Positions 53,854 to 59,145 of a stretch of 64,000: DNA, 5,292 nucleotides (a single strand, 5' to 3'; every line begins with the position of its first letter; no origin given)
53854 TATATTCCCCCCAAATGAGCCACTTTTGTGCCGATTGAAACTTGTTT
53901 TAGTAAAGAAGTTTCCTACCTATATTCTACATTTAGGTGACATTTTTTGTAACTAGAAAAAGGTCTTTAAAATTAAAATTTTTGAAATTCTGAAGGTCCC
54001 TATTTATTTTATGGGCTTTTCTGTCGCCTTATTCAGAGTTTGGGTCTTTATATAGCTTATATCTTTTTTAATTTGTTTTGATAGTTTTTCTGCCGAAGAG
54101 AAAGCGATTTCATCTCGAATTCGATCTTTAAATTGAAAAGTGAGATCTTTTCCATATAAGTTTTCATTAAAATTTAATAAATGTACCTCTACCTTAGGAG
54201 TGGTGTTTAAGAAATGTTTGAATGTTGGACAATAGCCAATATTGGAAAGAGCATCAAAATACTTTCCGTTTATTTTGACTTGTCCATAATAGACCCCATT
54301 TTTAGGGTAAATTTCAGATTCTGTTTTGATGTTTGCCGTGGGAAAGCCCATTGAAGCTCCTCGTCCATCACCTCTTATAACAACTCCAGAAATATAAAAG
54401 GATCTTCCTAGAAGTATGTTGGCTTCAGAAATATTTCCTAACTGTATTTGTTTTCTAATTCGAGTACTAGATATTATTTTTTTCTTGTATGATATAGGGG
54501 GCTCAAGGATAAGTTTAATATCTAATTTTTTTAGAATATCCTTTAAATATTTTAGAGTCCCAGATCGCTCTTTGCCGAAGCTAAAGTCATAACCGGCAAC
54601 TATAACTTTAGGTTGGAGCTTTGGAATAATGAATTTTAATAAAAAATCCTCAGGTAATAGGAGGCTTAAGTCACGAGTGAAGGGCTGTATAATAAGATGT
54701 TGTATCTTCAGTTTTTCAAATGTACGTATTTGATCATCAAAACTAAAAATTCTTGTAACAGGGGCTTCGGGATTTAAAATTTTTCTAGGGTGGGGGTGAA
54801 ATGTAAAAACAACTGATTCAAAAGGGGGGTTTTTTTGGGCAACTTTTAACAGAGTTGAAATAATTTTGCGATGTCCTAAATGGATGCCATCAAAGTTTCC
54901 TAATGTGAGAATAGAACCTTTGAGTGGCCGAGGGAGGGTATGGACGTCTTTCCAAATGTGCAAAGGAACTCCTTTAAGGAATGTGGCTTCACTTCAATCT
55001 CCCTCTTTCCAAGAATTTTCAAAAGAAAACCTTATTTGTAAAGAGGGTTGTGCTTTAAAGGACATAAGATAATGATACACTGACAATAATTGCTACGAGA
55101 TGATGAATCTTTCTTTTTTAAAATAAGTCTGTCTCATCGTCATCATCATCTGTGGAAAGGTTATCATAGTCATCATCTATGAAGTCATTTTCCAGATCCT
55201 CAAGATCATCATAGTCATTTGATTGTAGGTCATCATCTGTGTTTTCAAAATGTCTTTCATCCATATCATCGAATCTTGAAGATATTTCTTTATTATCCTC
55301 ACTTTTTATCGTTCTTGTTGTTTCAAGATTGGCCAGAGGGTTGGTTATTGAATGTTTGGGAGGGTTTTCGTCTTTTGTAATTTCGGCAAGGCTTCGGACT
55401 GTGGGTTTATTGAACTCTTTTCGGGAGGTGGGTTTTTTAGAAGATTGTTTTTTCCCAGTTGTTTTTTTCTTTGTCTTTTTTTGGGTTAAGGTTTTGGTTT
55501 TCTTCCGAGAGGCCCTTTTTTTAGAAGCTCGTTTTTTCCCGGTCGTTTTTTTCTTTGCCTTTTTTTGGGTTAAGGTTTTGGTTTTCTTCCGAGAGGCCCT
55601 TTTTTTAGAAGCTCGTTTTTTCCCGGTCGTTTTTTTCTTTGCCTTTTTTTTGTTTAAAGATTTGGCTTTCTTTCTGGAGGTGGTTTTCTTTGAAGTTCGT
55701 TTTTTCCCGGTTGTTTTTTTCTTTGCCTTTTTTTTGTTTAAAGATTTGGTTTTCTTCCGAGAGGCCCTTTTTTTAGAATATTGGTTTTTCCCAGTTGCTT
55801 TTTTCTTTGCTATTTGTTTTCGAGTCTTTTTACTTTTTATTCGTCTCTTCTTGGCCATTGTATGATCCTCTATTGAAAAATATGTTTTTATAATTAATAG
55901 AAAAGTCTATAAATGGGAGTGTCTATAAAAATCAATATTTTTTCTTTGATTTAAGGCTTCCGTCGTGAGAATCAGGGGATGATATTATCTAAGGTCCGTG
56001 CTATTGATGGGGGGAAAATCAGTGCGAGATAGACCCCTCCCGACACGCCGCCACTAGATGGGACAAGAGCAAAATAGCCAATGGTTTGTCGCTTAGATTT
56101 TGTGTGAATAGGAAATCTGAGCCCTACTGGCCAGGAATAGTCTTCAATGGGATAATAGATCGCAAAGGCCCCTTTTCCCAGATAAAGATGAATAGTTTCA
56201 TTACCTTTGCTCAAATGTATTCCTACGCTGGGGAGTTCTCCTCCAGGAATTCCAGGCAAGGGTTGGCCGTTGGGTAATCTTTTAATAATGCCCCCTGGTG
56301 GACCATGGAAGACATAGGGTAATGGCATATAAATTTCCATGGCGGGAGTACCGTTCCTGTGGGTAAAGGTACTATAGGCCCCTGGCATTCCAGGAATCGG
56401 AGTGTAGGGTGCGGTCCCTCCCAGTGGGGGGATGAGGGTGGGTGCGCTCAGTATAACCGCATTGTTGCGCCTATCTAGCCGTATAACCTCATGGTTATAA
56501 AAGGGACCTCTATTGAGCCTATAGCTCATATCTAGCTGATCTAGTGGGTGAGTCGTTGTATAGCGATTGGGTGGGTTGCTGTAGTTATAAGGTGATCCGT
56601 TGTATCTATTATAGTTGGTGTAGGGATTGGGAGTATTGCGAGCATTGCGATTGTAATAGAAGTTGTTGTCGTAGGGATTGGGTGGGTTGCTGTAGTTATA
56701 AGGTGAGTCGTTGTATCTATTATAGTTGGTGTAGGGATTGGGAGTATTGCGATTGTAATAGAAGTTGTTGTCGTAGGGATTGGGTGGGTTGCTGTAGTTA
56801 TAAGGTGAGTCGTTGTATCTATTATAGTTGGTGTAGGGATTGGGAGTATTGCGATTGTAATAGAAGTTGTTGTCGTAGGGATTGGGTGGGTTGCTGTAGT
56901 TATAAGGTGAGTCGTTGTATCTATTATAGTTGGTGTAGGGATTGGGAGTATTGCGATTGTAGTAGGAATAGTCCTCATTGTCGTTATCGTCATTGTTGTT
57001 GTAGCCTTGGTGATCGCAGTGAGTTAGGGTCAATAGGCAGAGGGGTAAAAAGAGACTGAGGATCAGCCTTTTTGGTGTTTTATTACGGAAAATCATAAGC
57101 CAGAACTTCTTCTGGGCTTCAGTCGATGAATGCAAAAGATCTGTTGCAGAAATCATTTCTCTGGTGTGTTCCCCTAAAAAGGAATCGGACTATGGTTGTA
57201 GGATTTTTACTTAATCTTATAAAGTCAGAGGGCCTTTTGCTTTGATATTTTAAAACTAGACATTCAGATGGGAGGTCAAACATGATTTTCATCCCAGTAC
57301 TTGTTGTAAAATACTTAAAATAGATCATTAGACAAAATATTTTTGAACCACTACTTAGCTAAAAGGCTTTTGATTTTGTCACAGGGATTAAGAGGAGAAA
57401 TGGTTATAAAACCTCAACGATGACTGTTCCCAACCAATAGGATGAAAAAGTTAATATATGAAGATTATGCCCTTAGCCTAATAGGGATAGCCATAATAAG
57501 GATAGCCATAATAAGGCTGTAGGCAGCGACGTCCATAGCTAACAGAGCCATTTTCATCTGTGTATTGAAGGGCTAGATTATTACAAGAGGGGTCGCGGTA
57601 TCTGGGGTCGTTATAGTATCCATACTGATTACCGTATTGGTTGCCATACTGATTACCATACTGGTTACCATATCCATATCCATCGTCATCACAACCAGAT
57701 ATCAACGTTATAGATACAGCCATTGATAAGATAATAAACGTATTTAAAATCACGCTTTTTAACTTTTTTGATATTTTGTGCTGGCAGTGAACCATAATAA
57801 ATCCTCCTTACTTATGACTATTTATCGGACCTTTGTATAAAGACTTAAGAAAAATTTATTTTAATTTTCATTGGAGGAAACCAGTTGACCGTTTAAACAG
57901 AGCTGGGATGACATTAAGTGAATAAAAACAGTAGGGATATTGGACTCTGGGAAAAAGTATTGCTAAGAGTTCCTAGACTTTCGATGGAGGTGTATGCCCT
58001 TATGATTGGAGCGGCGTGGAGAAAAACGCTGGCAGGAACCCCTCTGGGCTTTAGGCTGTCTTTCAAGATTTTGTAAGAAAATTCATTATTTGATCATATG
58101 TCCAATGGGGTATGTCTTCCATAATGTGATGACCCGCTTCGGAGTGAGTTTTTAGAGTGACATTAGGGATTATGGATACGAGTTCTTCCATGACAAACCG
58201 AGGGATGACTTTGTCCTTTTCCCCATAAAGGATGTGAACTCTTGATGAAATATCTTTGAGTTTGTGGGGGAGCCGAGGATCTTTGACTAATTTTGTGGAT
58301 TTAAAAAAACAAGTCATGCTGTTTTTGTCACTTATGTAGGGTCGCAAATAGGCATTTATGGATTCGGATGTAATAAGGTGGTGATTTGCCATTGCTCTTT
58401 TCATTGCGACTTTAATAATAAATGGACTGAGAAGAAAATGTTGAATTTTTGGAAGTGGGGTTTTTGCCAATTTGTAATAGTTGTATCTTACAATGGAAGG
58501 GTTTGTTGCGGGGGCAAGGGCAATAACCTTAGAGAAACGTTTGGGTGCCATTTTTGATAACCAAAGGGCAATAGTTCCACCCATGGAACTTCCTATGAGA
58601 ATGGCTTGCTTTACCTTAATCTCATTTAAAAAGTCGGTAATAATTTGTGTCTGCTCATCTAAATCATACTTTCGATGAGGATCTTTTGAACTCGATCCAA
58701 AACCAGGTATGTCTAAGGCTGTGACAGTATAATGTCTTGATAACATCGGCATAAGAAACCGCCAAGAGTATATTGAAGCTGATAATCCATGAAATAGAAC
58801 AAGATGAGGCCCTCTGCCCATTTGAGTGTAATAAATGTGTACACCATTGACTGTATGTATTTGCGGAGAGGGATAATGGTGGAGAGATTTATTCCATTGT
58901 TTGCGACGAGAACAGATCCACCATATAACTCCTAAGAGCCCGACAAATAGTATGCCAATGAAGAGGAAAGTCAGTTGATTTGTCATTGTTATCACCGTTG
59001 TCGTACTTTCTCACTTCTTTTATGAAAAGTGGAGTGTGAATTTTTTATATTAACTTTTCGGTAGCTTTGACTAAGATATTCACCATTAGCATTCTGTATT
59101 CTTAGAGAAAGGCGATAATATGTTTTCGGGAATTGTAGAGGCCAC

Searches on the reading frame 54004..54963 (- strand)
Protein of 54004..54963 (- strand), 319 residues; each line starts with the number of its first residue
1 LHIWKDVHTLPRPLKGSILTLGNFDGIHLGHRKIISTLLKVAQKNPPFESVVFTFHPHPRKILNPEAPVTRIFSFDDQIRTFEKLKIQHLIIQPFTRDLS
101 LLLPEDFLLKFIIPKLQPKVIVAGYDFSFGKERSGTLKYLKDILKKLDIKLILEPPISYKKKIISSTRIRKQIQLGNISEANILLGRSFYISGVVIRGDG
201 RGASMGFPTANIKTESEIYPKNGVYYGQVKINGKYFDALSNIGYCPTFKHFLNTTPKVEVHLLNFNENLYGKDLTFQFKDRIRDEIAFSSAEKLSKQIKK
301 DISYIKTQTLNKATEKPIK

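Call 24: search_protein_families(library=ncbifam, proteins=[window:54004-54963:-], max_evalue=0.00001)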
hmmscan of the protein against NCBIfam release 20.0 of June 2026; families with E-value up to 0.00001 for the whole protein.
window:54004-54963:- (319 aa): 9 families
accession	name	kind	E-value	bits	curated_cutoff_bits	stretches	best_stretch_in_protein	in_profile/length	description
NF004160.0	PRK05627.1-3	equivalog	2.5e-81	272.9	295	1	1-309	1-319/325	bifunctional riboflavin kinase/FAD synthetase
NF004162.0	PRK05627.1-5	equivalog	4.4e-81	272.6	241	1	17-309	15-299/304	bifunctional riboflavin kinase/FAD synthetase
NF004161.0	PRK05627.1-4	equivalog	1.6e-74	250.8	461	1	14-304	17-306/324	bifunctional riboflavin kinase/FAD synthetase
TIGR00083.1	ribF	equivalog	4.2e-73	246.3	184.35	1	19-303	2-283/290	riboflavin biosynthesis protein RibF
NF004163.0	PRK05627.1-6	equivalog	4.1e-67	226.5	315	1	1-307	1-305/313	bifunctional riboflavin kinase/FAD synthetase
NF004159.0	PRK05627.1-2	equivalog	1.8e-65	221.1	306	1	2-306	3-304/326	bifunctional riboflavin kinase/FAD synthetase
NF004158.0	PRK05627.1-1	equivalog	2.5e-58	197.8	396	1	16-302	17-297/304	bifunctional riboflavin kinase/FAD synthetase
NF045965.1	RibF_rel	equivalog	2.8e-28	99.2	200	1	14-287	11-260/279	FAD synthase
NF005518.0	PRK07143.1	equivalog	6.3e-25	88.1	232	1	17-312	17-277/281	hypothetical protein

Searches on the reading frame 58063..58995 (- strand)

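Call 24: search_protein_families(library=ncbifam, proteins=[window:58063-58995:-], max_evalue=0.00001)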
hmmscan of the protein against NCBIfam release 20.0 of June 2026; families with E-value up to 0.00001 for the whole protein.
window:58063-58995:- (310 aa): 25 families
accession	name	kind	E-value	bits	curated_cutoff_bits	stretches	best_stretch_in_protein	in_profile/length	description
NF011457.0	PRK14875.1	equivalog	3.9e-29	101.8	307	1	39-291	107-353/372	acetoin dehydrogenase dihydrolipoyllysine-residue acetyltransferase subunit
NF050089.1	i_nPHAscl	equivalog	2.6e-25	89.1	300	1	50-188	5-140/288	intracellular short-chain-length polyhydroxyalkanoate depolymerase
TIGR03056.1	bchO_mg_che_rel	equivalog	1.9e-23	82.9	172.55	1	46-297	10-267/278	alpha/beta fold hydrolase BchO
TIGR03695.1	menH_SHCHC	equivalog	4.5e-23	82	208.55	1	63-158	3-100/252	2-succinyl-6-hydroxy-2,4-cyclohexadiene-1-carboxylate synthase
NF051488.1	bifunc_PcaDC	exception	6.6e-23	81.4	390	1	61-309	11-252/375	bifunctional 3-oxoadipate enol-lactonase/4-carboxymuconolactone decarboxylase PcaDC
NF002938.0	PRK03592.1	equivalog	2.2e-21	76.5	241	1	42-222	10-193/298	haloalkane dehalogenase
TIGR01738.1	bioH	equivalog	8.6e-21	74.7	206.95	1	61-289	2-227/245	pimeloyl-ACP methyl ester esterase BioH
TIGR02427.1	protocat_pcaD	equivalog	2.7e-19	69.5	255.85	1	55-307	3-250/251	3-oxoadipate enol-lactonase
NF045632.1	hydroxlase_HsaD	equivalog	1.7e-17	63.3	400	1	51-291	23-272/290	4,5:9,10-diseco-3-hydroxy-5,9,17-trioxoandrosta-1(10),2-diene-4-oate hydrolase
NF008340.0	PRK11126.1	equivalog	8.9e-16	57.9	261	1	60-147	12-96/255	2-succinyl-6-hydroxy-2,4-cyclohexadiene-1-carboxylate synthase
NF051487.1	bifunc_PcaCD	exception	3.8e-14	52.6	430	1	62-308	172-412/413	bifunctional 4-carboxymuconolactone decarboxylase/3-oxoadipate enol-lactonase PcaCD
NF007954.0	PRK10673.1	equivalog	1.8e-13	50.4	399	1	65-162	19-114/255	esterase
NF058580.1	lipase_V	equivalog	2.6e-13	50.2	300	1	64-148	27-109/230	EstV family lipase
TIGR03611.1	RutD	equivalog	6.7e-13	48.6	238.5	1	58-160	9-111/258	pyrimidine utilization protein D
NF002873.0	PRK03204.1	equivalog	7.9e-13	48.4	466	1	53-153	25-125/286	haloalkane dehalogenase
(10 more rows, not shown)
